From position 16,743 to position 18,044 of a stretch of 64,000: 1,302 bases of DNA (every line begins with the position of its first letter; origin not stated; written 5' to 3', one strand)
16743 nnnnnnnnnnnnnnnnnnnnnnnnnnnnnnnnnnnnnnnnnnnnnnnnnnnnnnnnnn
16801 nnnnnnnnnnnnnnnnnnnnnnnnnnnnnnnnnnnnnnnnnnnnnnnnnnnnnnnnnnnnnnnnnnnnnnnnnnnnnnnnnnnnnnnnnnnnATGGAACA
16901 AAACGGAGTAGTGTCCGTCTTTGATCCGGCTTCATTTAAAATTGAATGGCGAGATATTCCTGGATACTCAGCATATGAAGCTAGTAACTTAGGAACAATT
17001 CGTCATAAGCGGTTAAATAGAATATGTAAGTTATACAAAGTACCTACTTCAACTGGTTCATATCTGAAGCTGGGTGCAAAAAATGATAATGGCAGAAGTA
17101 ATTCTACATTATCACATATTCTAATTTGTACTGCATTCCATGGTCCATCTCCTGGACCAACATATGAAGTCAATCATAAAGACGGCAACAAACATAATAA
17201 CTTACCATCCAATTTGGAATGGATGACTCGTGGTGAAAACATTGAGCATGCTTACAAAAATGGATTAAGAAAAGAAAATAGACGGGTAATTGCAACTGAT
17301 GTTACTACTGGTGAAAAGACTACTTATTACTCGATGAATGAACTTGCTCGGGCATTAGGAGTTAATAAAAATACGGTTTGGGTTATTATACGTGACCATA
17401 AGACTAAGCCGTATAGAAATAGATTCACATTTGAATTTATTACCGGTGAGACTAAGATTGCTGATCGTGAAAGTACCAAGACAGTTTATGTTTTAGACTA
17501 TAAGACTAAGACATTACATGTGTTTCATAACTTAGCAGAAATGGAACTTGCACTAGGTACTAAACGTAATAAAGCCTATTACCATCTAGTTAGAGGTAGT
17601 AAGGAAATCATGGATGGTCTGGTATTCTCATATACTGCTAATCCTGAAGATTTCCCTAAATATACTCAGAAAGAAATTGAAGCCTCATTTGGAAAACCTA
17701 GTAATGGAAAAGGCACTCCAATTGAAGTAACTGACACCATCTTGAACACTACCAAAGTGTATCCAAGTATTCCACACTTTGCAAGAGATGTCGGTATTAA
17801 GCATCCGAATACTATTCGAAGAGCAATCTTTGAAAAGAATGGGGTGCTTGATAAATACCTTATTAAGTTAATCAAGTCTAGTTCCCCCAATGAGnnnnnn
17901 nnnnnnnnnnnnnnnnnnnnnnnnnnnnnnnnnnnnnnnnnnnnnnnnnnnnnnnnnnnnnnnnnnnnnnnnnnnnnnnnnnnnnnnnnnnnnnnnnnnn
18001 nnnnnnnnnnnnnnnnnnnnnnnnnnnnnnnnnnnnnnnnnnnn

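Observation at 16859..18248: Group I intron carrying an HNH homing endonuclease splits the NADFDGD catalytic motif of the RNAP beta-prime gene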

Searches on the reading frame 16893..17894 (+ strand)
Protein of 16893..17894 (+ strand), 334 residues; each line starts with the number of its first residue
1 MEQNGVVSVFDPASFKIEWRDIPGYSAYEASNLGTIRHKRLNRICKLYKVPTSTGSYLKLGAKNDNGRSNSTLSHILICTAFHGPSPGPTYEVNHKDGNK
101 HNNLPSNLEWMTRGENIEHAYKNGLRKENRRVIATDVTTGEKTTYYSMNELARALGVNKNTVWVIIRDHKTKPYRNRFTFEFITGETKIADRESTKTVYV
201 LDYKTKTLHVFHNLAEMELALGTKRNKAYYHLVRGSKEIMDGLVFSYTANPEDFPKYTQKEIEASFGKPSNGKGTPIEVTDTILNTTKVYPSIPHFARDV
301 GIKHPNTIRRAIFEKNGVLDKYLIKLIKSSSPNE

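Call 5: search_protein_families(library=pfam, proteins=[window:16893-17894:+], max_evalue=0.1)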
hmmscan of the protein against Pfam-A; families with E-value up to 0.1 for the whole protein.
window:16893-17894:+ (334 aa): 12 families
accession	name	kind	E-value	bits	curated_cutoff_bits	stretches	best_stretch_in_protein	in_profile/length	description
PF07453.19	NUMOD1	-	6.9e-30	103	22.8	3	131-166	2-37/37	NUMOD1 domain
PF13392.12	HNH_3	-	2.3e-13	50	24.8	1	75-116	4-44/46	HNH endonuclease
PF07463.16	NUMOD4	-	2.1e-05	25.1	23.4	1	18-40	2-25/49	NUMOD4 motif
PF13730.12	HTH_36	-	3e-05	24.2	25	0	286-312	21-46/55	Helix-turn-helix domain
PF12728.13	HTH_17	-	0.0022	18.6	27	1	145-175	1-31/51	Helix-turn-helix domain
PF13384.12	HTH_23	-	0.015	15.6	24.6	0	147-168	19-40/50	Homeodomain-like domain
PF13412.12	HTH_24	-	0.039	14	21.9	1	147-167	19-39/48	Winged helix-turn-helix DNA-binding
PF15655.11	Imm-NTF2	-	0.047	14.3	25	1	126-194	52-117/129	NTF2 fold immunity protein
PF13542.12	HTH_Tnp_ISL3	-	0.061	13.2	27.4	0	147-169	28-50/51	Helix-turn-helix domain of transposase family ISL3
PF12964.13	DUF3853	-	0.063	13.9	22.1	0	110-163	11-64/97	Protein of unknown function (DUF3853)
PF18024.7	HTH_50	-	0.089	12.9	27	0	144-162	22-40/50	Helix-turn-helix domain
PF04967.18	HTH_10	-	0.093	13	23.1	0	147-168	25-46/53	HTH DNA binding domain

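Call 6: search_protein_families(library=phrogs, proteins=[window:16893-17894:+], max_evalue=0.01)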
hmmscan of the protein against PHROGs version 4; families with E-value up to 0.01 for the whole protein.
window:16893-17894:+ (334 aa): 17 families
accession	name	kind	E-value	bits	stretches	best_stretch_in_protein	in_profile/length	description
phrog_59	-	DNA, RNA and nucleotide metabolism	8.1e-51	174.7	1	16-330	137-412/423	HNH endonuclease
phrog_959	-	DNA, RNA and nucleotide metabolism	3.2e-29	102.4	1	18-143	7-129/138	HNH endonuclease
phrog_1492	-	DNA, RNA and nucleotide metabolism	4.9e-23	82.9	1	16-129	44-168/414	HNH endonuclease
phrog_37683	-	unknown function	5.7e-09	36.5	1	26-121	119-209/279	-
phrog_826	-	DNA, RNA and nucleotide metabolism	1.6e-07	32.1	1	68-122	106-160/281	HNH endonuclease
phrog_7545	-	DNA, RNA and nucleotide metabolism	2.5e-07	32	1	59-131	71-145/160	HNH endonuclease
phrog_99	-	DNA, RNA and nucleotide metabolism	1e-06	29.7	1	24-120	116-205/383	HNH endonuclease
phrog_4578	-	DNA, RNA and nucleotide metabolism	1.6e-05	25.8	1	71-118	11-57/130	HNH endonuclease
phrog_15471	-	DNA, RNA and nucleotide metabolism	6.1e-05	23.9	1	67-127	27-87/183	HNH endonuclease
phrog_3855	-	DNA, RNA and nucleotide metabolism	0.00017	23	1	129-209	5-81/115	HTH DNA binding protein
phrog_6086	-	DNA, RNA and nucleotide metabolism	0.00023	22.3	1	18-85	4-70/147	HNH endonuclease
phrog_20162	-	DNA, RNA and nucleotide metabolism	0.00046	21.5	0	129-172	30-73/88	HNH endonuclease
phrog_18472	-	unknown function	0.00092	20.1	1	10-68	104-157/173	-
phrog_30377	-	DNA, RNA and nucleotide metabolism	0.0019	19.4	1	72-124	10-59/82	HNH endonuclease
phrog_20891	-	DNA, RNA and nucleotide metabolism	0.0021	18.7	1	43-114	124-196/219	HNH endonuclease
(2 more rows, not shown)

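Call 55: search_solved_structures(query=window:16893-17894:+, max_evalue=0.01)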
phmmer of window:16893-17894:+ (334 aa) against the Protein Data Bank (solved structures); distinct sequences matched with E-value up to 0.01: 1.
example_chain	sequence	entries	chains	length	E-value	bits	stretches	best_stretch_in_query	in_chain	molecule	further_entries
1u3e_M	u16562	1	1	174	1.5e-10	44.1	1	17-127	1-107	HNH homing endonuclease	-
